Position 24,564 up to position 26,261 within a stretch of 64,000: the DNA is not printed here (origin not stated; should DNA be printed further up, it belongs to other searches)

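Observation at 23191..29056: Two tandem TcuA-like flavoprotein + MmgE/PrpD modules with no TcuB/TcuC partners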

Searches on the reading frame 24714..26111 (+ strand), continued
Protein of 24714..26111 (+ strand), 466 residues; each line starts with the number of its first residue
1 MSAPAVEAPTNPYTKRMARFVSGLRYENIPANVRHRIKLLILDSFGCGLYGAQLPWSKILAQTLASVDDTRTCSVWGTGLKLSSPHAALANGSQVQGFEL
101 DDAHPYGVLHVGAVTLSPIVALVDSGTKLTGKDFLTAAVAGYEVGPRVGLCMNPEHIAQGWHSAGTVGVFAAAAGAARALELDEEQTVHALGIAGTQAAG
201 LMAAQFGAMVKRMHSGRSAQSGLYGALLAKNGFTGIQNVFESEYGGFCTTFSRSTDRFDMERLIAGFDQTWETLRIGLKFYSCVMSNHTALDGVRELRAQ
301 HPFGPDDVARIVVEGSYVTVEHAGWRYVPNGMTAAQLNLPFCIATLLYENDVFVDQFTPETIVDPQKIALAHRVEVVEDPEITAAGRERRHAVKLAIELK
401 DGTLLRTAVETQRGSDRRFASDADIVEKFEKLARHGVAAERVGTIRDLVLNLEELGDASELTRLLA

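Call 65: find_encoding_contigs(protein=P0127, flank=6000, max_places=2)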
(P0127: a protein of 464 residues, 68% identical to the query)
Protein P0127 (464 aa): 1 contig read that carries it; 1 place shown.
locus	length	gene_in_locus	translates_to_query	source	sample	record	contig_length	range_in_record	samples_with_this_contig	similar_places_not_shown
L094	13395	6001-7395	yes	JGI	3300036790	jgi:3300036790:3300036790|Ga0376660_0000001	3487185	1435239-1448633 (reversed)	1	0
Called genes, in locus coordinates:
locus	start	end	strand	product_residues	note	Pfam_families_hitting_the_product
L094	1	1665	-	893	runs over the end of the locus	PF00330:Aconitase, PF00694:Aconitase_C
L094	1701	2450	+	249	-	PF00005:ABC_tran, PF13304:AAA_21 (faint)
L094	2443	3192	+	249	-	PF00528:BPD_transp_1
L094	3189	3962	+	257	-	PF00528:BPD_transp_1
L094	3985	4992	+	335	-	PF09084:NMT1, PF13379:NMT1_2, PF12974:Phosphonate-bd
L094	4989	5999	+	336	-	PF13379:NMT1_2, PF09084:NMT1, PF16868:NMT1_3 (weak), PF12974:Phosphonate-bd (weak)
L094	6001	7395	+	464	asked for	PF03972:MmgE_PrpD_N, PF19305:MmgE_PrpD_C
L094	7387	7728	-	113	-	-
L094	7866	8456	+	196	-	PF07336:ABATE, PF11706:zf-CGNR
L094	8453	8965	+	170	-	-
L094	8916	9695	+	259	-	PF00392:GntR, PF07702:UTRA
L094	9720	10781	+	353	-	PF08240:ADH_N, PF01262:AlaDh_PNT_C (weak), PF00107:ADH_zinc_N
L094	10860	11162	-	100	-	PF00583:Acetyltransf_1, PF13302:Acetyltransf_3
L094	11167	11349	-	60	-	-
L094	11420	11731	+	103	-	-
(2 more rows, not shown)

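Call 74: list_cluster_members(proteins=[P0121, P0241])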
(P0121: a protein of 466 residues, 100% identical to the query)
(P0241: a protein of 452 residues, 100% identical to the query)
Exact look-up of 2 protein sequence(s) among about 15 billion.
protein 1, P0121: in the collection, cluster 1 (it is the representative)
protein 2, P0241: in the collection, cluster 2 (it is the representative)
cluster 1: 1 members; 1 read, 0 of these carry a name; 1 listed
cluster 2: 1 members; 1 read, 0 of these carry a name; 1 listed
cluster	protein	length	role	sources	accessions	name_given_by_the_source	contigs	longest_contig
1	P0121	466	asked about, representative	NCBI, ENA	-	-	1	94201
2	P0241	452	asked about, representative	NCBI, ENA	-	-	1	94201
